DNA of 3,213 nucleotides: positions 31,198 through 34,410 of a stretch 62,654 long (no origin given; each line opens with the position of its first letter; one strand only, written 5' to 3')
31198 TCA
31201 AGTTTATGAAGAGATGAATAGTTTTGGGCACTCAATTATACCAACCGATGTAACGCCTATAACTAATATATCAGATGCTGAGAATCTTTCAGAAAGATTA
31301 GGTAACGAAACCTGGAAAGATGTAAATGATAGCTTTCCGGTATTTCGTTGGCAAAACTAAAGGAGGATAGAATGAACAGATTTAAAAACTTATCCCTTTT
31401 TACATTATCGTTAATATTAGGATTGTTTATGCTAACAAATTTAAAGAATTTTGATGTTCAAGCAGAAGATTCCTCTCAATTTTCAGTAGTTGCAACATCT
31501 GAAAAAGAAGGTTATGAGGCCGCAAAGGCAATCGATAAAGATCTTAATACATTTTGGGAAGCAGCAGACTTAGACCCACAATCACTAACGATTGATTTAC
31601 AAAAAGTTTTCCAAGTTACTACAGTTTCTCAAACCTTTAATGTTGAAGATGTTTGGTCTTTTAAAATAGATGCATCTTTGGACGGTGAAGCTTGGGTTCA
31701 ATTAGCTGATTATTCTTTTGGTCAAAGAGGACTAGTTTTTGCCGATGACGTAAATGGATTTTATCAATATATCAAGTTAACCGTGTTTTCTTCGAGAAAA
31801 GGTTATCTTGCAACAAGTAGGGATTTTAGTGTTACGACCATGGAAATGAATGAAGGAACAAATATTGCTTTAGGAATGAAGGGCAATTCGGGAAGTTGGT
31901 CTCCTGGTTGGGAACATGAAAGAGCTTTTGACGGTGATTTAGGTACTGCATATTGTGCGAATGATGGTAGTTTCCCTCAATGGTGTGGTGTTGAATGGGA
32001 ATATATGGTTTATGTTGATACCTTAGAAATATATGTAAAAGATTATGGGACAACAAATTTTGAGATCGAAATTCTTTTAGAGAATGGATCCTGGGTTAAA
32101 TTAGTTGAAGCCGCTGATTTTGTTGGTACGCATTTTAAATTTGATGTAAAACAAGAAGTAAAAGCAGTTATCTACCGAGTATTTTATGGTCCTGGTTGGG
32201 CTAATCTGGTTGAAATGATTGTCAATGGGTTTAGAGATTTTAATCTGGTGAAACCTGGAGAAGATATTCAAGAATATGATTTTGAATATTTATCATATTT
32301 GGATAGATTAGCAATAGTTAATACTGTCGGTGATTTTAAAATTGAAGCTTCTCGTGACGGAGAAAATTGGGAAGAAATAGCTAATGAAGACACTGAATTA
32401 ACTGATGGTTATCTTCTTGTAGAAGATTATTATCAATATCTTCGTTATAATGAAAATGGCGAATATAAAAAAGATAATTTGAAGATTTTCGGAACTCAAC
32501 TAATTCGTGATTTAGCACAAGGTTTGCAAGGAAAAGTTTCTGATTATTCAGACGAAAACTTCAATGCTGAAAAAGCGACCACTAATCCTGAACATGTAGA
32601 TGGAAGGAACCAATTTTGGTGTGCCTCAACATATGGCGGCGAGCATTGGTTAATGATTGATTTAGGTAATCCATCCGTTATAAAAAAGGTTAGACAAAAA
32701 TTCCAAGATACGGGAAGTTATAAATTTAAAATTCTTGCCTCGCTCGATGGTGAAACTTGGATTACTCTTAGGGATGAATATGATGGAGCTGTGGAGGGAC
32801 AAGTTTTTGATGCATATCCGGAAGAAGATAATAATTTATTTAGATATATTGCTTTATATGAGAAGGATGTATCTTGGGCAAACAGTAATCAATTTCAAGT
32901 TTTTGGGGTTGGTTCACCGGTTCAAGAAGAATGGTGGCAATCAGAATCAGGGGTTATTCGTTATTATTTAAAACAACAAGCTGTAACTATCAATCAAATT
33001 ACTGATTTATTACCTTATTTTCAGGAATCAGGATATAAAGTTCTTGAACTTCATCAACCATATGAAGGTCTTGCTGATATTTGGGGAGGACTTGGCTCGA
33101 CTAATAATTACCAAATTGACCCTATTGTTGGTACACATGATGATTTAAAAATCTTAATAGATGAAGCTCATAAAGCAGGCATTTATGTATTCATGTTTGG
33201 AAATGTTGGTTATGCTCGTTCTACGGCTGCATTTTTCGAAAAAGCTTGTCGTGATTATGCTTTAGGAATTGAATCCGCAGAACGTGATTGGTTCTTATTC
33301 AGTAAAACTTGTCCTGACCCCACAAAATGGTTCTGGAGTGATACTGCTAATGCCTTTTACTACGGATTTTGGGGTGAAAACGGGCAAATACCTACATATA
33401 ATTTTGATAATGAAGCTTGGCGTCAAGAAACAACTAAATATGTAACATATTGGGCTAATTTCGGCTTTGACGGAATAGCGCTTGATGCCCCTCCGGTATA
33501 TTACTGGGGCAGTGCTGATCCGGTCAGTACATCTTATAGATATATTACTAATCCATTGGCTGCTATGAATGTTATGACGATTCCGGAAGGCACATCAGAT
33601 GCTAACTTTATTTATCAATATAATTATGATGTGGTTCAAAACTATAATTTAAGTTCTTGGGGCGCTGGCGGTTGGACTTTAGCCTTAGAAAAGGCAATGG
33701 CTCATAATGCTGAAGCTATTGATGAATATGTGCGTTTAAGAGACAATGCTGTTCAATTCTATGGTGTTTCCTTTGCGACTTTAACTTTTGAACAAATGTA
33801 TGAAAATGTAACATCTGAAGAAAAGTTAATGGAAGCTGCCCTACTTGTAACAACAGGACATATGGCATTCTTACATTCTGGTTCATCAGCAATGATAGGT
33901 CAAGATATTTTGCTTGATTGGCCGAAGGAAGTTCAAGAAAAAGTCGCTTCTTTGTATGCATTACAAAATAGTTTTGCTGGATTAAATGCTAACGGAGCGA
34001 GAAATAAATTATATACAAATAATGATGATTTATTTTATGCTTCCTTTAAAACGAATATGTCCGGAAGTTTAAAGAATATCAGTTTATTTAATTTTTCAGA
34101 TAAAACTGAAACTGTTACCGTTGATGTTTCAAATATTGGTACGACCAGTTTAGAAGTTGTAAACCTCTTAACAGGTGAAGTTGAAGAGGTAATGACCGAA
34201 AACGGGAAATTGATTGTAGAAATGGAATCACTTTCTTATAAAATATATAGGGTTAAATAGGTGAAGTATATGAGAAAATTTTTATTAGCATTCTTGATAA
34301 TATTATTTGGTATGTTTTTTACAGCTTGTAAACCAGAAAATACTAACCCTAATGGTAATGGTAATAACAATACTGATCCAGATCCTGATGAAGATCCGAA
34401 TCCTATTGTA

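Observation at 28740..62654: A ~33-kb LacI-linked surface glycan-degradation supercluster built mostly from giant lipoproteins; the best candidate for an undescribed system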

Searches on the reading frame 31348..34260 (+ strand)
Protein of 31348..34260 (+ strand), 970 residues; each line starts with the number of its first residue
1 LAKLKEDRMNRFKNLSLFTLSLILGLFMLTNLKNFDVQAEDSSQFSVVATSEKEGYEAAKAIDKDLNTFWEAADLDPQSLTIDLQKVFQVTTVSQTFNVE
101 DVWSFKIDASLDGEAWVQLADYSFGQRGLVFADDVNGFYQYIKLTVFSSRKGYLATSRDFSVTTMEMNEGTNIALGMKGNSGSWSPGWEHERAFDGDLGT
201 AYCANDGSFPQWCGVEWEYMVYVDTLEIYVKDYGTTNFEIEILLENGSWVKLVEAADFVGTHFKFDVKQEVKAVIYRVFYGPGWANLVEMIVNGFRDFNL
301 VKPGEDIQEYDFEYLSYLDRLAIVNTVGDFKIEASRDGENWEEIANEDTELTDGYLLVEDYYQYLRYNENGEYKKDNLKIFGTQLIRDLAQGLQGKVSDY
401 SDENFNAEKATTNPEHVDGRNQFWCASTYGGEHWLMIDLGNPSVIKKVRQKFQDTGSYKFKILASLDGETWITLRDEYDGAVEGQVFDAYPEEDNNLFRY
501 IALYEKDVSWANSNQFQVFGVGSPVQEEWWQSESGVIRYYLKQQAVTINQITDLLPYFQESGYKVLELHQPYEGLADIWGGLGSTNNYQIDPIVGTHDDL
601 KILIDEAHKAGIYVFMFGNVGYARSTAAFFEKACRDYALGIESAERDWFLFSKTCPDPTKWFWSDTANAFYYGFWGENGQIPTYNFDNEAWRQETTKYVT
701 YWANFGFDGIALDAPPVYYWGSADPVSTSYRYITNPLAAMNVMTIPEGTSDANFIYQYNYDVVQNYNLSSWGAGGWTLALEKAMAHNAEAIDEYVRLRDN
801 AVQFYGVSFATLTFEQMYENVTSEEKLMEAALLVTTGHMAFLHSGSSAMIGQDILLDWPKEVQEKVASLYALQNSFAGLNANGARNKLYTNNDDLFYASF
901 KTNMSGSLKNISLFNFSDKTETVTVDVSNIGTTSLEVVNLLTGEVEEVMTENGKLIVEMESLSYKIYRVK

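Call 4: search_protein_families(library=pfam, proteins=[window:31348-34260:+], max_evalue=0.01)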
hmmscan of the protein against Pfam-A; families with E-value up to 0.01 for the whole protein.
window:31348-34260:+ (970 aa): 4 families
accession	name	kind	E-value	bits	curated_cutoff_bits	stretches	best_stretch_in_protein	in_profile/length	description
PF00754.31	F5_F8_type_C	-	2.6e-33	115.3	28.2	3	48-148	3-114/127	F5/8 type C domain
PF22633.2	F5_F8_type_C_2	-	4.8e-28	98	27.8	3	60-128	1-74/91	NedA-like, galactose-binding domain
PF00128.31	Alpha-amylase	-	6.5e-13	49.1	22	1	550-765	20-231/446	Alpha amylase, catalytic domain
PF00055.23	Laminin_N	-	0.00043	20.3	25.9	0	53-123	50-128/233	Laminin N-terminal (Domain VI)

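Call 12: search_solved_structures(query=window:31348-34260:+, max_evalue=0.01)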
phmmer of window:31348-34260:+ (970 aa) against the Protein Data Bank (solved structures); distinct sequences matched with E-value up to 0.01: 49.
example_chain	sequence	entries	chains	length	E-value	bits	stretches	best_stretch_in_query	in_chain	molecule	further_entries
5ot1_A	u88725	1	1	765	6.4e-12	47.4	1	547-716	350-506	Pullulanase type II, GH13 family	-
5x7u_A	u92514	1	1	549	1.2e-09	39.9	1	552-719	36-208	Trehalose synthase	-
2z1k_A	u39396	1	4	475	2.2e-09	39.1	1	548-769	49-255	(Neo)pullulanase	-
7jjt_A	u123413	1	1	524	5.6e-09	37.7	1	587-718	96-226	Alpha-amylase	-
9fz2_A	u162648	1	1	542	6.1e-09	37.6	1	587-718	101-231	Alpha-amylase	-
2wc7_A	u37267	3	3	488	5.2e-08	34.5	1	586-715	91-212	ALPHA AMYLASE, CATALYTIC REGION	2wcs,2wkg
6y9t_A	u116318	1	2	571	5.4e-08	34.4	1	548-723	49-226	Alpha-glucosidase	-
4lxf_A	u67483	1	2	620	5.4e-07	31.1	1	551-719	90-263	Trehalose synthase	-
8uzh_A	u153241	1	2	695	6.6e-07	30.8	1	551-719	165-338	SUMO fused Trehalose Synthase (TreS),Trehalose synthase/amylase TreS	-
4lks_A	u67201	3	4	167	9.5e-07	30.3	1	39-120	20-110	Glycosyl hydrolase, family 31/fibronectin type III domain protein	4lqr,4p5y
1wza_A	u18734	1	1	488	1.6e-06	29.5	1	580-715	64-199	alpha-amylase A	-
6lgg_A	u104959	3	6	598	1.7e-06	29.5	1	553-743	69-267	Sucrose hydrolase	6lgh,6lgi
6lga_A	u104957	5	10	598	1.7e-06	29.5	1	553-743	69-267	Sucrose hydrolase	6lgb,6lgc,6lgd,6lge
5brq_A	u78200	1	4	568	2e-06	29.2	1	548-715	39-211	Glycoside Hydrolase Family 13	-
5brp_A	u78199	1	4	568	2.3e-06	29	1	548-715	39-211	Glycoside Hydrolase Family 13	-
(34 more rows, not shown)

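Call 21: search_protein_families(library=ncbifam, proteins=[window:31348-34260:+], max_evalue=0.01)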
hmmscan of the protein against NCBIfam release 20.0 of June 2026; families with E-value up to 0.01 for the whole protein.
window:31348-34260:+ (970 aa): 6 families
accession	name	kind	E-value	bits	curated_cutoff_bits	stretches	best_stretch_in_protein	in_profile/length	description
TIGR02456.1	treS_nterm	equivalog_domain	3.5e-09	35.7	678.35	1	550-719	29-203/539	maltose alpha-D-glucosyltransferase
NF041090.1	Cyc-maltodext_AglB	equivalog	1.1e-08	34.4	540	1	584-714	98-207/470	cyclomaltodextrinase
NF008183.0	PRK10933.1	subfamily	3.8e-08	32.5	535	1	548-713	32-200/551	alpha,alpha-phosphotrehalase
NF051899.1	BetGalacBglAAgro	equivalog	2.3e-07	29.6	900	1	584-719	62-203/537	beta-galactosidase BglA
TIGR02403.1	trehalose_treC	equivalog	5e-07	28.8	799.05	1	548-713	26-193/544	alpha,alpha-phosphotrehalase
NF041321.1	Alpha-amyl_MalA_Halo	equivalog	0.00024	19.6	875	0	543-669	276-397/666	alpha-amylase MalA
